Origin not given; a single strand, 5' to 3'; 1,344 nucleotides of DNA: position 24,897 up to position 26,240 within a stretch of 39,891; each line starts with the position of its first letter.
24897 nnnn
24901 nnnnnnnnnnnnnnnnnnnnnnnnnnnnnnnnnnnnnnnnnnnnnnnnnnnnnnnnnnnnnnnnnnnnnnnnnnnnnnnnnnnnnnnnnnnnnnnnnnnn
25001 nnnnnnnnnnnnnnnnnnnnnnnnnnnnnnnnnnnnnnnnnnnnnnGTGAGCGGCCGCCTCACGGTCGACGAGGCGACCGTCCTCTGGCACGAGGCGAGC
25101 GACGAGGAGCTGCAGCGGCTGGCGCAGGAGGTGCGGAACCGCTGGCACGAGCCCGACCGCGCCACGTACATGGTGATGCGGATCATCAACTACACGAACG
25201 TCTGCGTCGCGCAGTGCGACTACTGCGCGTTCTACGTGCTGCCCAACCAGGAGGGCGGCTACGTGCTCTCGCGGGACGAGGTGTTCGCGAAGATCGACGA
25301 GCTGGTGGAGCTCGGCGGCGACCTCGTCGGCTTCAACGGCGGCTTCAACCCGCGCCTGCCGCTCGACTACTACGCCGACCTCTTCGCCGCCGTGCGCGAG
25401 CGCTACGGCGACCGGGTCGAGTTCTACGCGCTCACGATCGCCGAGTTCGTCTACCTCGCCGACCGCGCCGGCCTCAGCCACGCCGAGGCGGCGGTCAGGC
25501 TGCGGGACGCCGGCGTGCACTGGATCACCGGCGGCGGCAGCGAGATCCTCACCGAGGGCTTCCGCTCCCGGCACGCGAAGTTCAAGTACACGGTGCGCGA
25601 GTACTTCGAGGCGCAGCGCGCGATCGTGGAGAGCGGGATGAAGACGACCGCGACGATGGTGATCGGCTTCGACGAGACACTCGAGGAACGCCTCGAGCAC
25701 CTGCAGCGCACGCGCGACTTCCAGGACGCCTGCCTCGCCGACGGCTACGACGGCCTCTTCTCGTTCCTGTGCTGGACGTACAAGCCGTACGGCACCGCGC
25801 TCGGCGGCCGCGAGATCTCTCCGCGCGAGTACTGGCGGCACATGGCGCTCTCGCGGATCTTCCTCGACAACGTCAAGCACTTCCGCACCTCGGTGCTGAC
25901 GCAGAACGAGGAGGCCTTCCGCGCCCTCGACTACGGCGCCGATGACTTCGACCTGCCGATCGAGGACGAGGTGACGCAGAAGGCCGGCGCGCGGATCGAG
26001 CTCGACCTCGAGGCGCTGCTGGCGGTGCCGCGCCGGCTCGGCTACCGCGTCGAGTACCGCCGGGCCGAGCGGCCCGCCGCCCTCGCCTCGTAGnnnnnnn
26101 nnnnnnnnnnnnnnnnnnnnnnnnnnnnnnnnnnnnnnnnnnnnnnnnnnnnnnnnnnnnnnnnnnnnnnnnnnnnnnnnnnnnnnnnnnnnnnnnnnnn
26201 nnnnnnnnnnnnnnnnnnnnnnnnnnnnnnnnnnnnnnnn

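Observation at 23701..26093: Uncharacterised radical-SAM-like enzyme with a C-x8-C-x2-C motif, coupled to an MqnC/CofH-family radical SAM enzyme next to mqnA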

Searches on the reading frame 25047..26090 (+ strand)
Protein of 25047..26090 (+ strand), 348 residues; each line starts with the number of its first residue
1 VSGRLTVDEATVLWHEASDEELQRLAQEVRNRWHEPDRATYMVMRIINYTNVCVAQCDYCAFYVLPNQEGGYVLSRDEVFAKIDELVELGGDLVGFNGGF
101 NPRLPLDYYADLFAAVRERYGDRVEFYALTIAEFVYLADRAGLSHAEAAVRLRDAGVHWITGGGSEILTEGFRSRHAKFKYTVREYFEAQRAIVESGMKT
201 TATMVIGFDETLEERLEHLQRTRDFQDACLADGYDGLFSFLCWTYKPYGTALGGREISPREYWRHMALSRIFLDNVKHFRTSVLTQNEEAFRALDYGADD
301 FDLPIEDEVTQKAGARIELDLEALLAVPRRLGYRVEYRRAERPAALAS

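Call 3: search_protein_families(library=pfam, proteins=[window:25047-26090:+], max_evalue=0.01)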
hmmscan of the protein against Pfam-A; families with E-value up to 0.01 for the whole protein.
window:25047-26090:+ (348 aa): 2 families
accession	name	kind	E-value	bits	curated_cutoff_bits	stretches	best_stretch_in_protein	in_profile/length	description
PF04055.27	Radical_SAM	-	4.7e-16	59.8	29.5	1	47-220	1-164/166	Radical SAM superfamily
PF19288.4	CofH_C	-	2e-11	44.2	27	1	236-338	3-112/125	CofH/MqnC C-terminal region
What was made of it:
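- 25047..26093 (+): Gene 2: MqnC-like radical SAM enzyme of the CofH/MqnC/MqnE family (348 aa), translationally coupled to gene 1 through the GTGA overlap. PF04055 plus PF19288 (call 3).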

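Call 4: search_protein_families(library=ncbifam, proteins=[window:25047-26090:+], max_evalue=0.01)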
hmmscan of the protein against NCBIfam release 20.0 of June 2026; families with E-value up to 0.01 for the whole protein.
window:25047-26090:+ (348 aa): 18 families
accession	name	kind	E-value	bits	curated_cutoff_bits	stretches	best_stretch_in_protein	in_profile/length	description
TIGR03699.1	menaquin_MqnC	equivalog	3.5e-91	305.6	428.1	1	4-339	2-336/342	cyclic dehypoxanthinyl futalosine synthase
NF006277.0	PRK08445.1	equivalog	1.4e-61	208.3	576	1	4-332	3-332/348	dehypoxanthine futalosine cyclase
TIGR03700.1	mena_SCO4494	equivalog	4.5e-58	196.9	434.55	1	4-318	10-322/351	aminofutalosine synthase MqnE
TIGR00423.1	TIGR00423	subfamily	1.4e-54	185.5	260.25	1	40-338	2-303/310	CofH family radical SAM protein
NF005609.0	PRK07360.1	equivalog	1.1e-46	159.4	426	1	4-317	20-338/374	7,8-didemethyl-8-hydroxy-5-deazariboflavin synthase subunit CofH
TIGR03551.1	F420_cofH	equivalog_domain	3.5e-43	147.8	374.1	1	8-338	4-338/345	5-amino-6-(D-ribitylamino)uracil--L-tyrosine 4-hydroxyphenyl transferase CofH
NF006276.0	PRK08444.1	equivalog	2.4e-42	145.2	560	1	4-315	12-318/353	aminofutalosine synthase MqnE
NF006687.0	PRK09234.1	equivalog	1.5e-37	129.2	1018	1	17-316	503-806/849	bifunctional FO biosynthesis protein CofGH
NF004580.0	PRK05926.1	equivalog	1.8e-30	106.4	583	1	16-314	42-339/370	hypothetical protein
TIGR03956.1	rSAM_HydE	equivalog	4.2e-06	26.3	254.6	1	5-122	11-128/340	[FeFe] hydrogenase H-cluster radical SAM maturase HydE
TIGR03550.1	F420_cofG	equivalog_domain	1.6e-05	24.2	213.35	1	46-99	7-60/322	7,8-didemethyl-8-hydroxy-5-deazariboflavin synthase CofG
NF004884.0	PRK06245.1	equivalog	3.5e-05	22.8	209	1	35-88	7-58/340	7,8-didemethyl-8-hydroxy-5-deazariboflavin synthase subunit CofG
TIGR02351.2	thiH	equivalog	8.4e-05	21.8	380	1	5-139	35-170/364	2-iminoacetate synthase ThiH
TIGR03955.1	rSAM_HydG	equivalog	0.00081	17.9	312.15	1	6-111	48-154/470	[FeFe] hydrogenase H-cluster radical SAM maturase HydG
TIGR03910.1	pyrrolys_PylB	equivalog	0.0014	17.6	348.2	1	15-161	31-166/347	methylornithine synthase PylB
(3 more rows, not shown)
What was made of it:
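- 25047..26093 (+): TIGR03699 MqnC scores 305.6 (cutoff 428.1) and TIGR03700 MqnE 196.9 (cutoff 434.55) (call 4).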

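Call 29: find_homologous_proteins(query=window:25047-26090:+, max_evalue=1e-10)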
Query window:25047-26090:+ (348 aa): 5384 proteins with E <= 1e-10 among 8000 candidates; the best 120 are listed.
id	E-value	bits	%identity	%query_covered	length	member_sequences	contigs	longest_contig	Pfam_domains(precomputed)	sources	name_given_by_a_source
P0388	6.1e-229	777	98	100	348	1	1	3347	PF04055.28,PF19288.5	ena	-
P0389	2.5e-228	775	97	100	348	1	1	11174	PF04055.28,PF19288.5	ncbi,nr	ncbi:MAG TPA: radical SAM protein [Gaiellaceae bacterium]|nr:radical SAM protein [Gaiellaceae bacter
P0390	2.2e-223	759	96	99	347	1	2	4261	PF04055.28,PF19288.5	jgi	jgi:cyclic dehypoxanthinyl futalosine synthase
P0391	8.9e-223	757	96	99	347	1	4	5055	PF04055.28,PF19288.5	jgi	jgi:cyclic dehypoxanthinyl futalosine synthase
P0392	2.4e-222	755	96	99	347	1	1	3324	PF04055.28,PF19288.5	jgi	jgi:cyclic dehypoxanthinyl futalosine synthase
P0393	5.5e-222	754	95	99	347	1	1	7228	PF04055.28,PF19288.5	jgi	jgi:cyclic dehypoxanthinyl futalosine synthase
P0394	5.6e-222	754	95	99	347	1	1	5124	PF04055.28,PF19288.5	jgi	jgi:cyclic dehypoxanthinyl futalosine synthase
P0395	1.1e-220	750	95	99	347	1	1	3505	PF04055.28,PF19288.5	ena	-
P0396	3.0e-220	749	94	99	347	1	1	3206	PF04055.28,PF19288.5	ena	-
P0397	4.2e-217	738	93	99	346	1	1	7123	PF04055.28,PF19288.5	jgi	jgi:cyclic dehypoxanthinyl futalosine synthase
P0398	1.5e-209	713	88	99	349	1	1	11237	PF04055.28,PF19288.5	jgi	jgi:cyclic dehypoxanthinyl futalosine synthase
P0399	8.9e-209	711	88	99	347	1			PF04055.28,PF19288.5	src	-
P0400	1.2e-208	710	89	99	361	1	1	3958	PF04055.28,PF19288.5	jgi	jgi:cyclic dehypoxanthinyl futalosine synthase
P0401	6.1e-208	708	90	99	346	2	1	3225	PF04055.28,PF19288.5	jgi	jgi:cyclic dehypoxanthinyl futalosine synthase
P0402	6.3e-208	708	89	99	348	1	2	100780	PF04055.28,PF19288.5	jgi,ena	-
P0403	7.0e-208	708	89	100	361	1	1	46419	PF04055.28,PF19288.5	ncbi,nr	ncbi:MAG TPA: radical SAM protein [Gaiellaceae bacterium]|nr:radical SAM protein [Gaiellaceae bacter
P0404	7.0e-208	708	89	99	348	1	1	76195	PF04055.28,PF19288.5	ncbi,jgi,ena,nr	ncbi:MAG TPA: radical SAM protein [Gaiellaceae bacterium]|nr:radical SAM protein [Gaiellaceae bacter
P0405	7.9e-208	708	88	99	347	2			PF04055.28,PF19288.5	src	-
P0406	1.1e-207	707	88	99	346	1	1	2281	PF04055.28,PF19288.5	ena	-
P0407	1.2e-207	707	89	99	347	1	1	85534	PF04055.28,PF19288.5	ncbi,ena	-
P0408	1.4e-207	707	87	100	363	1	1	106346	PF04055.28,PF19288.5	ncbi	-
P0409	1.6e-207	707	87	99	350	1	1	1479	PF04055.28,PF19288.5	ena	-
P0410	1.7e-207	707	88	99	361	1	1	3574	PF04055.28,PF19288.5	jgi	jgi:cyclic dehypoxanthinyl futalosine synthase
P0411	4.3e-207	705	88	99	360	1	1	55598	PF04055.28,PF19288.5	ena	-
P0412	5.9e-207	705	88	99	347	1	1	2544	PF04055.28,PF19288.5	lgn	-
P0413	6.6e-207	705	89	98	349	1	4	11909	PF04055.28,PF19288.5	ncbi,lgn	-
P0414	1.2e-206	704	87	99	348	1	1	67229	PF04055.28,PF19288.5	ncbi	-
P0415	1.3e-206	704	88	100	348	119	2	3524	PF04055.28,PF19288.5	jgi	jgi:cyclic dehypoxanthinyl futalosine synthase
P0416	1.9e-206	703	88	99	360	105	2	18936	PF04055.28,PF19288.5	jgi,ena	jgi:cyclic dehypoxanthinyl futalosine synthase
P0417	2.2e-206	703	88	100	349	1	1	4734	PF04055.28,PF19288.5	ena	-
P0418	2.4e-206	703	86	100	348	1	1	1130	PF04055.28,PF19288.5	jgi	jgi:cyclic dehypoxanthinyl futalosine synthase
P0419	3.6e-206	702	87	99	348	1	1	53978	PF04055.28,PF19288.5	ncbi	-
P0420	3.8e-206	702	87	99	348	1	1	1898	PF04055.28,PF19288.5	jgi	jgi:cyclic dehypoxanthinyl futalosine synthase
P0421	1.2e-205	701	87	100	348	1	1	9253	PF04055.28,PF19288.5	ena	-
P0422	1.3e-205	700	87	100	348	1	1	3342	PF04055.28,PF19288.5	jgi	-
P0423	1.5e-205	700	88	99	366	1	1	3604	PF04055.28,PF19288.5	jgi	jgi:cyclic dehypoxanthinyl futalosine synthase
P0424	1.9e-205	700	87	100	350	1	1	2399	PF04055.28,PF19288.5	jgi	jgi:cyclic dehypoxanthinyl futalosine synthase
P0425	1.9e-205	700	86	99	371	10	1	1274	PF04055.28,PF19288.5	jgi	jgi:cyclic dehypoxanthinyl futalosine synthase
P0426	2.0e-205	700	88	99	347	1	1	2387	PF04055.28,PF19288.5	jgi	jgi:cyclic dehypoxanthinyl futalosine synthase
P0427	2.2e-205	700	87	99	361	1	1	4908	PF04055.28,PF19288.5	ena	-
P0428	2.5e-205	699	88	99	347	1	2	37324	PF04055.28,PF19288.5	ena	-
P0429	4.0e-205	699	88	100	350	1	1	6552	PF04055.28,PF19288.5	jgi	jgi:cyclic dehypoxanthinyl futalosine synthase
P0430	4.4e-205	699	86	100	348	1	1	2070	PF04055.28,PF19288.5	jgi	jgi:cyclic dehypoxanthinyl futalosine synthase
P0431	4.5e-205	699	88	99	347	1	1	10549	PF04055.28,PF19288.5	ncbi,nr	ncbi:MAG TPA: radical SAM protein [Gaiellaceae bacterium]|nr:radical SAM protein [Gaiellaceae bacter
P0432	5.4e-205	698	88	99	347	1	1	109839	PF04055.28,PF19288.5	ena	-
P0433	5.6e-205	698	87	100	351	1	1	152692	PF04055.28,PF19288.5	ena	-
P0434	6.2e-205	698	88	99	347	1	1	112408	PF04055.28,PF19288.5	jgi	-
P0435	6.7e-205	698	88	99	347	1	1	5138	PF04055.28,PF19288.5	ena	-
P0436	7.0e-205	698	87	99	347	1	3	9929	PF04055.28,PF19288.5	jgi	jgi:cyclic dehypoxanthinyl futalosine synthase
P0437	7.3e-205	698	87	99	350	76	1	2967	PF04055.28,PF19288.5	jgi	jgi:cyclic dehypoxanthinyl futalosine synthase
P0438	7.4e-205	698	88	99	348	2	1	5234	PF04055.28,PF19288.5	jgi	jgi:cyclic dehypoxanthinyl futalosine synthase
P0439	8.0e-205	698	86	100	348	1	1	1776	PF04055.28,PF19288.5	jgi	jgi:cyclic dehypoxanthinyl futalosine synthase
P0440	8.3e-205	698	87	99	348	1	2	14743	PF04055.28,PF19288.5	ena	-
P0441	8.8e-205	698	87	100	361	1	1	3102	PF04055.28,PF19288.5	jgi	jgi:cyclic dehypoxanthinyl futalosine synthase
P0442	9.4e-205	698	87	99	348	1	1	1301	PF04055.28,PF19288.5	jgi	jgi:cyclic dehypoxanthinyl futalosine synthase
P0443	9.4e-205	698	86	100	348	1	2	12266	PF04055.28,PF19288.5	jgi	jgi:cyclic dehypoxanthinyl futalosine synthase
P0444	9.5e-205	698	88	99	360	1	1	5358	PF04055.28,PF19288.5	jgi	-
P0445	9.5e-205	698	87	99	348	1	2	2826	PF04055.28,PF19288.5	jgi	jgi:cyclic dehypoxanthinyl futalosine synthase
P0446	1.2e-204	697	85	99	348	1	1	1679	PF04055.28,PF19288.5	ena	-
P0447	1.2e-204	697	87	99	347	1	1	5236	PF04055.28,PF19288.5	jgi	jgi:cyclic dehypoxanthinyl futalosine synthase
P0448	1.3e-204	697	87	99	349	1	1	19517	PF04055.28,PF19288.5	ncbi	ncbi:MAG: radical SAM protein [Gaiellaceae bacterium]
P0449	1.3e-204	697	87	100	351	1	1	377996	PF04055.28,PF19288.5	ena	-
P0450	1.4e-204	697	86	100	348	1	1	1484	PF04055.28,PF19288.5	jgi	jgi:cyclic dehypoxanthinyl futalosine synthase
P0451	1.5e-204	697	88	99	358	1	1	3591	PF04055.28,PF19288.5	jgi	-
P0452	1.8e-204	697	85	99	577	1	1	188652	PF04055.28,PF19288.5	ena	-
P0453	1.9e-204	697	88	99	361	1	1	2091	PF04055.28,PF19288.5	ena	-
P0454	1.9e-204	697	88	100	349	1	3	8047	PF04055.28,PF19288.5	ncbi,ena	-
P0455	2.0e-204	697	87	99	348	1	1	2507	PF04055.28,PF19288.5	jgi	jgi:cyclic dehypoxanthinyl futalosine synthase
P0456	2.1e-204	696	86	99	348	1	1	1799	PF04055.28,PF19288.5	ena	-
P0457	2.1e-204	696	88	99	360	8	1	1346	PF04055.28,PF19288.5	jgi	jgi:cyclic dehypoxanthinyl futalosine synthase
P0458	2.3e-204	696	87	99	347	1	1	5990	PF04055.28,PF19288.5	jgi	jgi:cyclic dehypoxanthinyl futalosine synthase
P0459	2.6e-204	696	87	99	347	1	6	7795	PF04055.28,PF19288.5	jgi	jgi:cyclic dehypoxanthinyl futalosine synthase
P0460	2.8e-204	696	87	99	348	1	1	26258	PF04055.28,PF19288.5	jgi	jgi:cyclic dehypoxanthinyl futalosine synthase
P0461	3.4e-204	696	87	96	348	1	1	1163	PF04055.28,PF19288.5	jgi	jgi:cyclic dehypoxanthinyl futalosine synthase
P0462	3.5e-204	696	86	99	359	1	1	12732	PF04055.28,PF19288.5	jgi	jgi:cyclic dehypoxanthinyl futalosine synthase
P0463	3.5e-204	696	87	99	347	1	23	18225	PF04055.28,PF19288.5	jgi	jgi:cyclic dehypoxanthinyl futalosine synthase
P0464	3.7e-204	696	86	100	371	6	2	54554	PF04055.28,PF19288.5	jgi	jgi:cyclic dehypoxanthinyl futalosine synthase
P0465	4.2e-204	695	87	99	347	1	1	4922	PF04055.28,PF19288.5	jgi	jgi:cyclic dehypoxanthinyl futalosine synthase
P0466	4.3e-204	695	87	100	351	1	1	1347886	PF04055.28,PF19288.5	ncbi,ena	-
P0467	4.3e-204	695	87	100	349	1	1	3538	PF04055.28,PF19288.5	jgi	-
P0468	4.4e-204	695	88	98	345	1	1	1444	PF04055.28,PF19288.5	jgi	-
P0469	4.7e-204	695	88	99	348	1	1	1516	PF04055.28,PF19288.5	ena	-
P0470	4.8e-204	695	87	100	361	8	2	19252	PF04055.28,PF19288.5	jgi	jgi:cyclic dehypoxanthinyl futalosine synthase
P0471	5.4e-204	695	87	99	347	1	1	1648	PF04055.28,PF19288.5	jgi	jgi:cyclic dehypoxanthinyl futalosine synthase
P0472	6.5e-204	695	86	100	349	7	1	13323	PF04055.28,PF19288.5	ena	-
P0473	6.6e-204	695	87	99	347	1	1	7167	PF04055.28,PF19288.5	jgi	jgi:cyclic dehypoxanthinyl futalosine synthase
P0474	7.1e-204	695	87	100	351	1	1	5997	PF04055.28,PF19288.5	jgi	jgi:cyclic dehypoxanthinyl futalosine synthase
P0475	7.2e-204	695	87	99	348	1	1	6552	PF04055.28,PF19288.5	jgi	jgi:cyclic dehypoxanthinyl futalosine synthase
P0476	7.3e-204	695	87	99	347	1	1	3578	PF04055.28,PF19288.5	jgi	jgi:cyclic dehypoxanthinyl futalosine synthase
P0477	7.6e-204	695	86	100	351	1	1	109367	PF04055.28,PF19288.5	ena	-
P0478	8.8e-204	694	86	99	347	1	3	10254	PF04055.28,PF19288.5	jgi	jgi:cyclic dehypoxanthinyl futalosine synthase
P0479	9.3e-204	694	87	99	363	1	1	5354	PF04055.28,PF19288.5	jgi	jgi:cyclic dehypoxanthinyl futalosine synthase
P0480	9.7e-204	694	86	99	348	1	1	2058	PF04055.28,PF19288.5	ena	-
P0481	1.0e-203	694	86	100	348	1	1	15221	PF04055.28,PF19288.5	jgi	jgi:cyclic dehypoxanthinyl futalosine synthase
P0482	1.0e-203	694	87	100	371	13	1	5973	PF04055.28,PF19288.5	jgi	jgi:cyclic dehypoxanthinyl futalosine synthase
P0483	1.0e-203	694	87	99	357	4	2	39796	PF04055.28,PF19288.5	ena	-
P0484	1.0e-203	694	88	99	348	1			PF04055.28,PF19288.5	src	-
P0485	1.1e-203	694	87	99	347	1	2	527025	PF04055.28,PF19288.5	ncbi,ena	-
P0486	1.1e-203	694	87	99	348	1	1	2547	PF04055.28,PF19288.5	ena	-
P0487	1.2e-203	694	87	100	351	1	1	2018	PF04055.28,PF19288.5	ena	-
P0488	1.2e-203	694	87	100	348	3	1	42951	PF04055.28,PF19288.5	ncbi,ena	-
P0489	1.3e-203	694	88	99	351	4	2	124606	PF04055.28,PF19288.5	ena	-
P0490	1.3e-203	694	86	99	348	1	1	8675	PF04055.28,PF19288.5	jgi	jgi:cyclic dehypoxanthinyl futalosine synthase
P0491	1.4e-203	694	87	99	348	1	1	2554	PF04055.28,PF19288.5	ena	-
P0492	1.7e-203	693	86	100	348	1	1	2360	PF04055.28,PF19288.5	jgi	jgi:cyclic dehypoxanthinyl futalosine synthase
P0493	1.8e-203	693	87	97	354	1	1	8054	PF04055.28,PF19288.5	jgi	jgi:cyclic dehypoxanthinyl futalosine synthase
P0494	1.9e-203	693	86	99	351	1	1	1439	PF04055.28,PF19288.5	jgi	jgi:cyclic dehypoxanthinyl futalosine synthase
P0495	1.9e-203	693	87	100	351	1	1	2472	PF04055.28,PF19288.5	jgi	jgi:cyclic dehypoxanthinyl futalosine synthase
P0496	1.9e-203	693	87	99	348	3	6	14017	PF04055.28,PF19288.5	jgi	jgi:cyclic dehypoxanthinyl futalosine synthase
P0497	2.0e-203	693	86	99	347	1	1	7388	PF04055.28,PF19288.5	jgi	jgi:cyclic dehypoxanthinyl futalosine synthase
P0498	2.2e-203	693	86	100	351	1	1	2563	PF04055.28,PF19288.5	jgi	jgi:cyclic dehypoxanthinyl futalosine synthase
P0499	2.3e-203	693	87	100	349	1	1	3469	PF04055.28,PF19288.5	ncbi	-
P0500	2.3e-203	693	87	99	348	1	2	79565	PF04055.28,PF19288.5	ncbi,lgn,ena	-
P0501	2.5e-203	693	86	100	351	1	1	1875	PF04055.28,PF19288.5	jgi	-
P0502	2.7e-203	693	85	99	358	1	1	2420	PF04055.28,PF19288.5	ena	-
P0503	2.9e-203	693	85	99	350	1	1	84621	PF04055.28,PF19288.5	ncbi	-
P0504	3.0e-203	693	86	100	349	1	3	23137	PF04055.28,PF19288.5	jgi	jgi:cyclic dehypoxanthinyl futalosine synthase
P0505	3.3e-203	692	86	99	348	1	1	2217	PF04055.28,PF19288.5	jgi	-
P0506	3.9e-203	692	86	100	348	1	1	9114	PF04055.28,PF19288.5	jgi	jgi:cyclic dehypoxanthinyl futalosine synthase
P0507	4.8e-203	692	87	99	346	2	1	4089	PF04055.28,PF19288.5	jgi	jgi:cyclic dehypoxanthinyl futalosine synthase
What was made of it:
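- Closest known: MqnC, cyclic dehypoxanthinyl futalosine synthase. Different: NCBI names its orthologues only 'radical SAM protein', whereas JGI calls them MqnC (call 29).
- Checked: Its length matches 98%-identical homologues (call 29).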

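Call 33: search_solved_structures(query=window:25047-26090:+, max_evalue=0.001, show_alignments=2)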
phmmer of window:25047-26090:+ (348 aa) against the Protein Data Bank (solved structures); distinct sequences matched with E-value up to 0.001: 2.
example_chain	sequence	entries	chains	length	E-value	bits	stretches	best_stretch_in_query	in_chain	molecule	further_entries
6xi9_A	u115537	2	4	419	7.1e-31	110.9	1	4-309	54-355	Aminodeoxyfutalosine synthase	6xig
4wcx_A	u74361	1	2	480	0.00086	21.9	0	5-116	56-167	Biotin and thiamin synthesis associated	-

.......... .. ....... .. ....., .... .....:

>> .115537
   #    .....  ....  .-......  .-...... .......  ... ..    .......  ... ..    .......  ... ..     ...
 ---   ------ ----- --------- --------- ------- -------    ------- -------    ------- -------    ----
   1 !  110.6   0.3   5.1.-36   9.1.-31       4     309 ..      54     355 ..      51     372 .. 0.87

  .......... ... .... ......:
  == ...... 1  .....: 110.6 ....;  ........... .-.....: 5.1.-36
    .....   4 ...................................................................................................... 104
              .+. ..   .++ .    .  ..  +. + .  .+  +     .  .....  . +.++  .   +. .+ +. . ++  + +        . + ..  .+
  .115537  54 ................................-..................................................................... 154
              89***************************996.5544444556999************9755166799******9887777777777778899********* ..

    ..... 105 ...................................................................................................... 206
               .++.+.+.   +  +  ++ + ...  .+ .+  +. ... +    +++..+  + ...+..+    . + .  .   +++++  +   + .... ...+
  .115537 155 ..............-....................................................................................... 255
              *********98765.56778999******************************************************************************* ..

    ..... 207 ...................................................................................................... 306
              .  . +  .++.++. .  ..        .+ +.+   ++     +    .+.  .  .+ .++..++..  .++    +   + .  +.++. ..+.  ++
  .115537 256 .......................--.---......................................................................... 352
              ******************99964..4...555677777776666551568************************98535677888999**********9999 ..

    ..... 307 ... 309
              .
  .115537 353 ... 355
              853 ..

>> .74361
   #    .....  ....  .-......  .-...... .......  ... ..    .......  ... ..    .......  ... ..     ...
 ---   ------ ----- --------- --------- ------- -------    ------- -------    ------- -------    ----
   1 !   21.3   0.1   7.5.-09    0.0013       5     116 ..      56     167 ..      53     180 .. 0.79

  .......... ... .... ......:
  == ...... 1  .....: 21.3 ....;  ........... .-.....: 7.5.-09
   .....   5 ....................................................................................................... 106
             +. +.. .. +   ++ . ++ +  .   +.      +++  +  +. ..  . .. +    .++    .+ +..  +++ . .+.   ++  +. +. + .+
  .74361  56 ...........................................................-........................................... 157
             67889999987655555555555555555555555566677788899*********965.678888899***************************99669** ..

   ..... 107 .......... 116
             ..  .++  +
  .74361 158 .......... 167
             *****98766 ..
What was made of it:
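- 25047..26093 (+): The only significant PDB relative is MqnE 6xi9, E 7e-31 (call 33).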
